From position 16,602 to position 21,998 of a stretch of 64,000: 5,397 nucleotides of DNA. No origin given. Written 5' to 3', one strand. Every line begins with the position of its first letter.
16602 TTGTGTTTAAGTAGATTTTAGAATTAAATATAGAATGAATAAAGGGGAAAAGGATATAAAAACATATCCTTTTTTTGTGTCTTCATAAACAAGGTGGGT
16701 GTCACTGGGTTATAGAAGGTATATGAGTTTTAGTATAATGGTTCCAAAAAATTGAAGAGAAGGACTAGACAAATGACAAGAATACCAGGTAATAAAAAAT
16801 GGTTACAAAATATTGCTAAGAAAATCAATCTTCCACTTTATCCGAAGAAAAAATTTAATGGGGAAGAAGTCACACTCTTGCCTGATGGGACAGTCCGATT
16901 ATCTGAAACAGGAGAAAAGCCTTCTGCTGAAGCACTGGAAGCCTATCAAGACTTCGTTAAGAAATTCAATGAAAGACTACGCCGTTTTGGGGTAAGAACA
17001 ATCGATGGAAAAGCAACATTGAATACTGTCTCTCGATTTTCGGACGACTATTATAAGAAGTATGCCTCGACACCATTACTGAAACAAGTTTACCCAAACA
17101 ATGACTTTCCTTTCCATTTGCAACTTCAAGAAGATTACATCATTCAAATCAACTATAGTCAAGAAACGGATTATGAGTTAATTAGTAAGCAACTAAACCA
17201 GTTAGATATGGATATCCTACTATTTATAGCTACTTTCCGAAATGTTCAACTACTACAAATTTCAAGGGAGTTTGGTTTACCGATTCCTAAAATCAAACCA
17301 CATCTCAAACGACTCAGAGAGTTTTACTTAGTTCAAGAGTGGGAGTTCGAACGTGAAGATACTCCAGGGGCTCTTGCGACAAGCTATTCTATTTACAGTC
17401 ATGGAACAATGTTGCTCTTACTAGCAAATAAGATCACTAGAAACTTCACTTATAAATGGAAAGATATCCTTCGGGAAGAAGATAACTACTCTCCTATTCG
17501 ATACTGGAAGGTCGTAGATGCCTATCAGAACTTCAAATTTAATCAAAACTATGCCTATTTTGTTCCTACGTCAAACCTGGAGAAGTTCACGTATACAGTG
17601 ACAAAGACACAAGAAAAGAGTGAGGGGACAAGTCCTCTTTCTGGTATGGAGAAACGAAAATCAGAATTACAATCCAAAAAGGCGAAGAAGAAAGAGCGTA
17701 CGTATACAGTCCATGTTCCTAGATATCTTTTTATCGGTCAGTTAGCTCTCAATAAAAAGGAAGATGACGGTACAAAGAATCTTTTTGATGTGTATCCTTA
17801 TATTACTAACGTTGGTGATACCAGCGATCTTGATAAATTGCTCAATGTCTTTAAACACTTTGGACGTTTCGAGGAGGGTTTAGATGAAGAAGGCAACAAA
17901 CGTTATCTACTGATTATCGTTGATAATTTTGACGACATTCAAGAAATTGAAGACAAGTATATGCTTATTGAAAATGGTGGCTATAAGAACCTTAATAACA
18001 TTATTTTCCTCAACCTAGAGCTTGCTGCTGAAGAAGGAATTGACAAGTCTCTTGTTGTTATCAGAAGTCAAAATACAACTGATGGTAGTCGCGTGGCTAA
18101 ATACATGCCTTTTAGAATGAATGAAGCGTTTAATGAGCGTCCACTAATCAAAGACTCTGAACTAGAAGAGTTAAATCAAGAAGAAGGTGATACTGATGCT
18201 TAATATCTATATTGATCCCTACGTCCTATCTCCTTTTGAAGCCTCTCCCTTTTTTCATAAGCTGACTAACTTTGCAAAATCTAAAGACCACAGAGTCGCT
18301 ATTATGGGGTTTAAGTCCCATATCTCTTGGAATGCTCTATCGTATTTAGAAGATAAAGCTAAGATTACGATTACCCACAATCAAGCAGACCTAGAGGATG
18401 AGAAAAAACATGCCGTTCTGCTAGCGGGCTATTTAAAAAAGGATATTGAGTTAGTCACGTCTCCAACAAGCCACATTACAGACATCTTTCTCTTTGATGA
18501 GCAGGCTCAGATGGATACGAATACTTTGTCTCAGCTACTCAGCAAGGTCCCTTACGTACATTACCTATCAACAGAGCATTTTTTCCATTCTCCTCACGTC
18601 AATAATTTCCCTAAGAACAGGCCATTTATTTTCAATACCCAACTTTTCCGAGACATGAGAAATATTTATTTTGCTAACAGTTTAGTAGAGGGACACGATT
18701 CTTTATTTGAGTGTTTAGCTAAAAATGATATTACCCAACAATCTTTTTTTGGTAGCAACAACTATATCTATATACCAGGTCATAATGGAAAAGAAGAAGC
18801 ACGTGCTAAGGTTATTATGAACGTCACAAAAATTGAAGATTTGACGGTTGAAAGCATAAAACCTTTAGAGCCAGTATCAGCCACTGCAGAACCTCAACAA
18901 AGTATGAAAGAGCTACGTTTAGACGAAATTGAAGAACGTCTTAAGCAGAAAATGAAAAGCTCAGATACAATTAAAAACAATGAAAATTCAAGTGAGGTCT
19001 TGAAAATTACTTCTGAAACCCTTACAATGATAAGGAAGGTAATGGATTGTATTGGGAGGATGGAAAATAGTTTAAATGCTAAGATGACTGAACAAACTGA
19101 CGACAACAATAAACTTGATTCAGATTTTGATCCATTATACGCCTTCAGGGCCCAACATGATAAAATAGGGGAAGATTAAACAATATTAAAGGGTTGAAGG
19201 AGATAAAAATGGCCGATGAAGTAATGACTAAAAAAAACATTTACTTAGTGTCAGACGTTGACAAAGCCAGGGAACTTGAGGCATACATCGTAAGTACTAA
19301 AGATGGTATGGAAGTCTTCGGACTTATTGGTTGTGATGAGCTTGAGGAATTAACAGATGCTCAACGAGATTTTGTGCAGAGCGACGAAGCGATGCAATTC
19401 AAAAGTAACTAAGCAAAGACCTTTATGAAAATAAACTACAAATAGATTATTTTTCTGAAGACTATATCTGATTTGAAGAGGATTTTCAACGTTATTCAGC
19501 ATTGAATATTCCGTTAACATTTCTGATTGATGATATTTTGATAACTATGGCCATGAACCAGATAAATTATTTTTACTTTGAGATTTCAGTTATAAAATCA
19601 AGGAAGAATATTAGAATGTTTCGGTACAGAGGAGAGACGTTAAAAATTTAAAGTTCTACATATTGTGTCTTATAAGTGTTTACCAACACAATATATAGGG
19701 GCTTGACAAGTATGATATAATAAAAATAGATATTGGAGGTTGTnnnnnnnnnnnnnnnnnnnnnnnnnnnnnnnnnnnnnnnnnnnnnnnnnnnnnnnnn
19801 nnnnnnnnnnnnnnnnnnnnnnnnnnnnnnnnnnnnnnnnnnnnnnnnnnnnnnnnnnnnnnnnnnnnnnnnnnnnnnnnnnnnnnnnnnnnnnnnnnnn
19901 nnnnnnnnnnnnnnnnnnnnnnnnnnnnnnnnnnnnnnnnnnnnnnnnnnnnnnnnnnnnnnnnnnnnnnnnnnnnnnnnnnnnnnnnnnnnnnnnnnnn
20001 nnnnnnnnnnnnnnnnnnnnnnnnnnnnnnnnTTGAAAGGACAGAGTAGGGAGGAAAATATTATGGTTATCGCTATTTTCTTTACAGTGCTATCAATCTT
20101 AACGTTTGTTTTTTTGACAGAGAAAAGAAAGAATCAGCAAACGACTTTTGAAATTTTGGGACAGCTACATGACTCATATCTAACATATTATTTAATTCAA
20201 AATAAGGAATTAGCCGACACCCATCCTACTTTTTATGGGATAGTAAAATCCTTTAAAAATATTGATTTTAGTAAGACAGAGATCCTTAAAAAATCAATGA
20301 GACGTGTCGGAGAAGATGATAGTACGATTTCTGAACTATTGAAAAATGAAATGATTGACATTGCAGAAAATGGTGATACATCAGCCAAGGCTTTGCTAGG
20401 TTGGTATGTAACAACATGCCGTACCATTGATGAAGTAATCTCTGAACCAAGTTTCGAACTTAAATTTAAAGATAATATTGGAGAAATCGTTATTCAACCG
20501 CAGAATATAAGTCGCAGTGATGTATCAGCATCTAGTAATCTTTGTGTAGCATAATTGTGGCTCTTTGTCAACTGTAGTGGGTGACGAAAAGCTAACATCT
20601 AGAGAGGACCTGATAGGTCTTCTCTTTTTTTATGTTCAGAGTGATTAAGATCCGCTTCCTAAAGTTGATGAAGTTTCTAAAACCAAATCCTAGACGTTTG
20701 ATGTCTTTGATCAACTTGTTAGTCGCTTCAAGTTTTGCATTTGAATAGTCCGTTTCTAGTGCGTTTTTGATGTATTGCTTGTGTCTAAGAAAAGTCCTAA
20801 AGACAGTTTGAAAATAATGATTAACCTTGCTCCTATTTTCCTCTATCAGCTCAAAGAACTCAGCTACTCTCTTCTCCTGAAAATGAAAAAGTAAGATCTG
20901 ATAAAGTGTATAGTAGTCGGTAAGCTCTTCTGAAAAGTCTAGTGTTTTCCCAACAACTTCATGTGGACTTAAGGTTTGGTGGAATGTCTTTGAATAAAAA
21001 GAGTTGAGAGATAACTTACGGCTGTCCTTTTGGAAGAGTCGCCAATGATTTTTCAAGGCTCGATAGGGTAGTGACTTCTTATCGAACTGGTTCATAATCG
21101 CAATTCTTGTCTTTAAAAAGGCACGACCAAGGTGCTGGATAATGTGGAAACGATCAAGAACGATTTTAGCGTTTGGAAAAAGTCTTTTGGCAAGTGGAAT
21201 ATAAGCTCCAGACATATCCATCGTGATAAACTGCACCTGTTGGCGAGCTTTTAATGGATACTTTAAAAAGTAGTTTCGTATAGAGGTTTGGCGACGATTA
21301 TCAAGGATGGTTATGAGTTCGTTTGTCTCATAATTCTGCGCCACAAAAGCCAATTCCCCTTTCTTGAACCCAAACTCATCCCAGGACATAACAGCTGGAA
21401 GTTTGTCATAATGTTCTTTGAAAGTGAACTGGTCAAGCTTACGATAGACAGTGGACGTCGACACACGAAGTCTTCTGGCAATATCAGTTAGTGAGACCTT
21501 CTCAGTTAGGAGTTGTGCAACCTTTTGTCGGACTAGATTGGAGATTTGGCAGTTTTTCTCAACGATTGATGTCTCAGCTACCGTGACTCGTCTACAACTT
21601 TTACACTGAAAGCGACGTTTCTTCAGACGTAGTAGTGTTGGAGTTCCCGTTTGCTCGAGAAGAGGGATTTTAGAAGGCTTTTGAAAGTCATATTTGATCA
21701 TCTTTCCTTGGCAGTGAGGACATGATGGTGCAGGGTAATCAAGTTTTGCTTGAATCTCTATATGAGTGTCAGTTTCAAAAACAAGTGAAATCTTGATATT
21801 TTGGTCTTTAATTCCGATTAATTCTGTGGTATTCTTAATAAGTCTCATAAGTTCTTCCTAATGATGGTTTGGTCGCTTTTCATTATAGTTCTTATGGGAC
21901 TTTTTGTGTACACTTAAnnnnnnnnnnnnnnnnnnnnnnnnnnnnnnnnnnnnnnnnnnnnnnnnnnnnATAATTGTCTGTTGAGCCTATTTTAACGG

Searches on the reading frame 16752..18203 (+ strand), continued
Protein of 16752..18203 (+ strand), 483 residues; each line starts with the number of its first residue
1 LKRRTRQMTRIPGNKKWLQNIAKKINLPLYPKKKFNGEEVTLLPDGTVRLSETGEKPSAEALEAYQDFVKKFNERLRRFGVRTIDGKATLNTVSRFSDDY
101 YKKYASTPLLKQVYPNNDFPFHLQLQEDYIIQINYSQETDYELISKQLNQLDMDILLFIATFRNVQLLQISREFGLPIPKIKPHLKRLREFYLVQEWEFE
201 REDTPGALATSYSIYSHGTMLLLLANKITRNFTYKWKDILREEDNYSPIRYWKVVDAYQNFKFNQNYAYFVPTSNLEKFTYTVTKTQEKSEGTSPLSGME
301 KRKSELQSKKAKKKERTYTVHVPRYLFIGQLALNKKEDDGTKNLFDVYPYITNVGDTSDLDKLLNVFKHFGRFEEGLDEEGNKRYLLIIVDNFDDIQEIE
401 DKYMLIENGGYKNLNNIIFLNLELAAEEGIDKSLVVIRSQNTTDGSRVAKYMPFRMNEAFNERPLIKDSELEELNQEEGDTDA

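Call 115: fold_search(model_id=the predicted structure, library=viral)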
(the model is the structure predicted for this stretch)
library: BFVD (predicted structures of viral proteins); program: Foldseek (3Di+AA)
matches with E <= 10: 809; with E <= 0.001: 4
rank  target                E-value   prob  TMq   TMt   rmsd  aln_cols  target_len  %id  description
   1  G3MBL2                1.0e-06  1.00  0.33  0.55   8.0       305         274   13  Gp146 [Bacillus phage G]
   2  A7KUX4                1.4e-05  1.00  0.34  0.53   8.2       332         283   10  (no name in the UniProt tables at hand)
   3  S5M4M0                5.3e-05  1.00  0.33  0.52   9.2       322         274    8  Uncharacterized protein [Bacillus phage JL]
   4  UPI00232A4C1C         5.7e-04  1.00  0.31  0.50   9.9       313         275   10  (no name look-up for this kind of identifier)
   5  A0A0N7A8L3            3.0e-03  1.00  0.17  0.41   4.0       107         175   10  (no name in the UniProt tables at hand)
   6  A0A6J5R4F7            3.1e-03  1.00  0.14  0.54  16.4       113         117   12  Uncharacterized protein [uncultured Caudovirales phage]
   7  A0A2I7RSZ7            6.4e-03  1.00  0.15  0.45  15.3       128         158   14  (no name in the UniProt tables at hand)
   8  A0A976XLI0            7.2e-03  1.00  0.14  0.70   5.9        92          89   17  (no name in the UniProt tables at hand)
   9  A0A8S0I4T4            7.2e-03  0.92  0.14  0.34  25.5       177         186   14  (no name in the UniProt tables at hand)
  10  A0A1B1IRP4            7.6e-03  1.00  0.12  0.56   9.4        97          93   20  (no name in the UniProt tables at hand)
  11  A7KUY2                8.1e-03  0.97  0.14  0.42  16.2       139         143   14  (no name in the UniProt tables at hand)
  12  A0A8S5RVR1            8.6e-03  0.69  0.28  0.23  25.0       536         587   10  Transcriptional regulator OhrR regulator, MarR family, TRANSCRIPTION.93A [Siphoviridae sp. ctHip2]
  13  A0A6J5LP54            1.2e-02  0.75  0.12  0.32  20.0       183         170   16  Uncharacterized protein [uncultured Caudovirales phage]
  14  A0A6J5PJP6            1.3e-02  0.99  0.15  0.56  14.0       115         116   13  Uncharacterized protein [uncultured Caudovirales phage]
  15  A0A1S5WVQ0            1.6e-02  0.97  0.16  0.44  17.9       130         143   14  (no name in the UniProt tables at hand)
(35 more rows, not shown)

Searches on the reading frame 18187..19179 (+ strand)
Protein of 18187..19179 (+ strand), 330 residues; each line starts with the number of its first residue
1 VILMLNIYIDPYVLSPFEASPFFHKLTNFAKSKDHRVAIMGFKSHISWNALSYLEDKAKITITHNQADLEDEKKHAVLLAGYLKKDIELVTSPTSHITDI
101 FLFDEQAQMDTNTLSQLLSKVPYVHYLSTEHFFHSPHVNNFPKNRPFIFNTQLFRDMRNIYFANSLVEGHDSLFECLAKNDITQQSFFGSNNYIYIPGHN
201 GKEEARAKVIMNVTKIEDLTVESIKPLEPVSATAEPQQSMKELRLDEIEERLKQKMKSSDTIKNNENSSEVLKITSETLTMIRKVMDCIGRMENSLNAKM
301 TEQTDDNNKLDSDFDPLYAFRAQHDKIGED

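Call 4: search_protein_families(library=pfam, proteins=[window:18187-19179:+], max_evalue=0.1)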
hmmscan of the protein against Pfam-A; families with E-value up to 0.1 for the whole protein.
window:18187-19179:+ (330 aa): 1 family
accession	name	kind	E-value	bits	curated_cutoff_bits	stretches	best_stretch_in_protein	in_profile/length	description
PF00901.23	Orbi_VP5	-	0.048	12.6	27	1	196-311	54-164/506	Orbivirus outer capsid protein VP5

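Call 5: search_protein_families(library=phrogs, proteins=[window:18187-19179:+], max_evalue=0.1)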
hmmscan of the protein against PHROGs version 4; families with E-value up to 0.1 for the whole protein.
window:18187-19179:+ (330 aa): 1 family
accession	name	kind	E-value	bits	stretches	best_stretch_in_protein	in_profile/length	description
phrog_34590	-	unknown function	0.094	13.7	0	257-300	29-75/90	-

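Call 6: search_protein_families(library=padloc, proteins=[window:18187-19179:+], max_evalue=0.1)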
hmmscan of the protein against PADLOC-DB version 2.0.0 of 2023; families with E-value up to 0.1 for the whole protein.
window:18187-19179:+ (330 aa): 0 families

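Call 7: search_protein_families(library=ncbifam, proteins=[window:18187-19179:+], max_evalue=0.1)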
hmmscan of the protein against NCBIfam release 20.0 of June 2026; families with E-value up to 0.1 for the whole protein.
window:18187-19179:+ (330 aa): 0 families

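Call 47: find_homologous_proteins(query=window:18187-19179:+, max_evalue=0.001)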
Query window:18187-19179:+ (330 aa): 13 proteins with E <= 0.001 among 1159 candidates.
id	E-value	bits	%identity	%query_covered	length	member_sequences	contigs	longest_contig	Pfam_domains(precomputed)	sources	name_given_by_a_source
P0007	1.2e-207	706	96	100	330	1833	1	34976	-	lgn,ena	-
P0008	7.7e-200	681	92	99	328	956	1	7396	-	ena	-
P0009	4.0e-197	672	92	99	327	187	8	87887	-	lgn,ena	-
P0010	1.0e-177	608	95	88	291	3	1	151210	-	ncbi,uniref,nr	ncbi:hypothetical protein [Streptococcus salivarius]|uniref:hypothetical protein n=1 Tax=Streptococc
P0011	2.5e-171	587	90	94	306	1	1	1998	-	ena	-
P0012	1.1e-158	545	94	80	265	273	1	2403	-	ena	-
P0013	6.0e-140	484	96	69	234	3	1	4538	-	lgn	-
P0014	3.0e-139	482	89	75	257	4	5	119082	-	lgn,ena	-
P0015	4.1e-116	406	96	58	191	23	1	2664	-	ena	-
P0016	4.9e-112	392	90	60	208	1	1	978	-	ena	-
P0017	1.1e-109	385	92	58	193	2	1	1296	-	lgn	-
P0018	1.7e-71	259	95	40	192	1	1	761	PF12804.14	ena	-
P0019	6.4e-45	172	95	28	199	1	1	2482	-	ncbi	-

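Call 88: predict_structure(alignment_id=A4)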
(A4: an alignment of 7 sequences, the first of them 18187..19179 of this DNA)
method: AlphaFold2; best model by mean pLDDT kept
length: 330 residues; sequences in the alignment: 7
mean_pLDDT: 40.0   pTM: 0.27
mean pLDDT of the five models: 40.0, 38.3, 37.9, 33.9, 32.8
residues with pLDDT >= 90: 0; 70-90: 0; 50-70: 31; < 50: 299
segments of 3 or more residues with pLDDT < 50: 1-146, 151-192, 197-214, 221-275, 277-279, 301-330
pLDDT, mean of each block of 10 residues (from residue 1): 31 34 41 38 33 40 40 41 40 33 35 46 41 38 47 34 27 46 47 50 38 50 39 27 37 42 32 42 52 55 42 42 42
secondary structure, 60 per line:
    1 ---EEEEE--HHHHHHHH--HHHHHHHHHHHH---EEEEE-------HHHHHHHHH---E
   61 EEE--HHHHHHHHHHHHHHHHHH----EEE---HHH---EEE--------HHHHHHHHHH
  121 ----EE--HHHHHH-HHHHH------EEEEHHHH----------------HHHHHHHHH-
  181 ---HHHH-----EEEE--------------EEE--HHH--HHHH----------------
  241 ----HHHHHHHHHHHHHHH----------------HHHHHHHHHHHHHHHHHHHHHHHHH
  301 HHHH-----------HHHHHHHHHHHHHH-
elements in order: E4-8 H11-18 H21-32 E36-40 H48-56 E60-63 H66-83 E88-90 E100-102 H111-120 H129-134 H136-140 E147-150 H151-154 H171-179 H184-187 E193-196 E211-213 H221-224 H245-259 H276-304 H316-329

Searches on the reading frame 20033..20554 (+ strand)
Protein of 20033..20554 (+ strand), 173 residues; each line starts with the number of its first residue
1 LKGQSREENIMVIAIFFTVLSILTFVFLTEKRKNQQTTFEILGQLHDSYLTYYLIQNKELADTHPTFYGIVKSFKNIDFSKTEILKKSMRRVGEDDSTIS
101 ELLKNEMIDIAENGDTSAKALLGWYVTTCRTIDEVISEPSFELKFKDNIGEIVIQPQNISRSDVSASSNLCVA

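Call 4: search_protein_families(library=pfam, proteins=[window:20033-20554:+], max_evalue=0.1)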
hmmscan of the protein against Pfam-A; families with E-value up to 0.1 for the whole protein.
window:20033-20554:+ (173 aa): 1 family
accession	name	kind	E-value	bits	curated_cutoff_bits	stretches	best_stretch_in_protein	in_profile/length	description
PF22715.1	SNaCT9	-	0.031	15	27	1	28-106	25-100/137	Short NACHT-associated C-Terminal domain, family 9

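Call 5: search_protein_families(library=phrogs, proteins=[window:20033-20554:+], max_evalue=0.1)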
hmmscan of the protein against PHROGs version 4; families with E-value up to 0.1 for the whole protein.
window:20033-20554:+ (173 aa): 1 family
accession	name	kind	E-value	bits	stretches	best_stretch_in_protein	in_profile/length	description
phrog_14826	-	unknown function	0.045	14.3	1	67-128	60-121/231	-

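Call 6: search_protein_families(library=padloc, proteins=[window:20033-20554:+], max_evalue=0.1)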
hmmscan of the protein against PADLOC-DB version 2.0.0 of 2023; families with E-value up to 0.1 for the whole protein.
window:20033-20554:+ (173 aa): 0 families

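Call 7: search_protein_families(library=ncbifam, proteins=[window:20033-20554:+], max_evalue=0.1)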
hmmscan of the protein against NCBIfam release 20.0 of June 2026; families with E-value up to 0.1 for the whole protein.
window:20033-20554:+ (173 aa): 0 families

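Call 92: find_encoding_contigs(protein=window:20063-20554:+, flank=6000, max_places=8)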
Protein window:20063-20554:+ (163 aa): 23 contigs read that carry it; 8 places shown.
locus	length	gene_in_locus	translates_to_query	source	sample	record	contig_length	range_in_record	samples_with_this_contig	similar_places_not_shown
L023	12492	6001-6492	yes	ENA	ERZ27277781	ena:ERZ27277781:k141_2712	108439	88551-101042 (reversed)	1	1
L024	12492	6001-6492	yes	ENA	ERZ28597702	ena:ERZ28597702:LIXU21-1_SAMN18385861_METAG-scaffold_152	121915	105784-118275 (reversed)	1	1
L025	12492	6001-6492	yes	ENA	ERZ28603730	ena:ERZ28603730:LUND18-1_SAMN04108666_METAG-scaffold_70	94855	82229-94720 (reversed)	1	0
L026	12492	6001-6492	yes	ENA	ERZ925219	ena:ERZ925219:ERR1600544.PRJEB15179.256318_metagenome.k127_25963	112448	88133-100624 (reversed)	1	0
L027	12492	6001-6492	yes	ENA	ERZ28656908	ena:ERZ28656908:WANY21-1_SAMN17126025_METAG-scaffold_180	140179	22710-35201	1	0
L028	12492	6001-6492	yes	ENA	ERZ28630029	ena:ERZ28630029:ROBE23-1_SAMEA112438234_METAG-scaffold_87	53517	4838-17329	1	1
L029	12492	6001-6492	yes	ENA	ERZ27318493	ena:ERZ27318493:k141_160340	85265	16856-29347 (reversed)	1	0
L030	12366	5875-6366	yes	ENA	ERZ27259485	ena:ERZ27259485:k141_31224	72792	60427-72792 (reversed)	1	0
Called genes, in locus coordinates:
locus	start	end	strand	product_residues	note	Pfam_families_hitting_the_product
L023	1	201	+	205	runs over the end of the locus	PF01209:Ubie_methyltran, PF13489:Methyltransf_23, PF05219:DREV (weak), PF05401:NodS (weak), PF13847:Methyltransf_31, PF13649:Methyltransf_25, PF08241:Methyltransf_11, PF08242:Methyltransf_12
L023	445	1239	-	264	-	PF12844:HTH_19 (weak), PF13560:HTH_31 (weak), PF01381:HTH_3, PF00717:Peptidase_S24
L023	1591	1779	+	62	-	PF12844:HTH_19, PF13560:HTH_31, PF13443:HTH_26, PF01381:HTH_3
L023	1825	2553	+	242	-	-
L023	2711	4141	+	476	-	-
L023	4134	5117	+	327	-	-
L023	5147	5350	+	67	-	-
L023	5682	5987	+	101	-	-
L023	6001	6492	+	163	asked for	-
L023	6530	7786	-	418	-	PF14690:Zn_ribbon_ISL3, PF13542:HTH_Tnp_ISL3, PF13384:HTH_23 (weak), PF13936:HTH_38 (weak), PF01610:DDE_Tnp_ISL3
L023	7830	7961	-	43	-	-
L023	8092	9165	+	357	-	PF00589:Phage_integrase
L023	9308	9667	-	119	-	-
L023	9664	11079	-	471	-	PF00817:IMS, PF21999:IMS_HHH_1 (weak), PF11799:IMS_C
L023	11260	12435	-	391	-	-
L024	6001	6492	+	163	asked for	-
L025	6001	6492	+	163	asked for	-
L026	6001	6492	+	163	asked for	-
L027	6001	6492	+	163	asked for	-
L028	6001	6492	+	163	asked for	-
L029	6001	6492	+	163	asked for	-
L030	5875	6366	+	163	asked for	-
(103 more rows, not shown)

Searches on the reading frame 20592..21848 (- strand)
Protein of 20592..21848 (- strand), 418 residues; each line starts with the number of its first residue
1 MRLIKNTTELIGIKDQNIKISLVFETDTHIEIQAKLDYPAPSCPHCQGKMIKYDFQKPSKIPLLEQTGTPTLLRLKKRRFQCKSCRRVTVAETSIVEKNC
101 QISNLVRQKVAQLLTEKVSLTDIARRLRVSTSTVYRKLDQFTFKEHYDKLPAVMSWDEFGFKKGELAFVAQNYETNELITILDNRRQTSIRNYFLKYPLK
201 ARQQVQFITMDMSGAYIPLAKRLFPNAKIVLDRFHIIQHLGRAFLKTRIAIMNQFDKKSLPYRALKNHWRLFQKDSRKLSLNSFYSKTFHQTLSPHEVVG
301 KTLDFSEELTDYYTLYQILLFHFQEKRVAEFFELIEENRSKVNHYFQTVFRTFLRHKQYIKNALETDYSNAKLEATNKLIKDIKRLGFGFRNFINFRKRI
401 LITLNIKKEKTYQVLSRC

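Call 4: search_protein_families(library=pfam, proteins=[window:20592-21848:-], max_evalue=0.1)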
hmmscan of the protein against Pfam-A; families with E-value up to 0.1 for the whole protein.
window:20592-21848:- (418 aa): 23 families
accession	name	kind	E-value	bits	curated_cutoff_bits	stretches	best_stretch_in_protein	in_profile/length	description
PF01610.23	DDE_Tnp_ISL3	-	7.4e-45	154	23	1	157-400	4-240/240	Transposase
PF13542.12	HTH_Tnp_ISL3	-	1.3e-11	44.2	27.4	1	92-141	2-50/51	Helix-turn-helix domain of transposase family ISL3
PF14690.11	Zn_ribbon_ISL3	-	1.9e-11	44.6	25.5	1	40-85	2-47/47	zinc-finger of transposase IS204/IS1001/IS1096/IS1165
PF13384.12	HTH_23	-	3.8e-06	27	24.6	1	106-141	6-41/50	Homeodomain-like domain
PF13936.12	HTH_38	-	8.7e-06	25.8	27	1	107-138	10-41/44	Helix-turn-helix domain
PF02796.21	HTH_7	-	6e-05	23.5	23.8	1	109-138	13-42/45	Helix-turn-helix domain of resolvase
PF08279.18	HTH_11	-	0.00042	20.6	25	1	108-139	4-37/55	HTH domain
PF21476.4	PF0610-like_N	-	0.0013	19.3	33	1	106-139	2-36/50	PF0610-like, N-terminal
PF13551.12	HTH_29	-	0.0022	18.5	28.1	1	107-141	1-36/64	Winged helix-turn helix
PF01371.25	Trp_repressor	-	0.0075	16.8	27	0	107-136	38-68/88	Trp repressor protein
PF13518.12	HTH_28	-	0.0092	16.5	25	1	107-136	2-31/52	Helix-turn-helix domain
PF09339.16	HTH_IclR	-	0.013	15.7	22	1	116-139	17-40/52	IclR helix-turn-helix domain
PF15978.11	TnsD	-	0.021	14.3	32.4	1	97-150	178-232/355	Tn7-like transposition protein D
PF02954.25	HTH_8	-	0.022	14.9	22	0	121-141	22-42/42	Bacterial regulatory protein, Fis family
PF13309.12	HTH_22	-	0.03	14.8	29.6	1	117-138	41-62/63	HTH domain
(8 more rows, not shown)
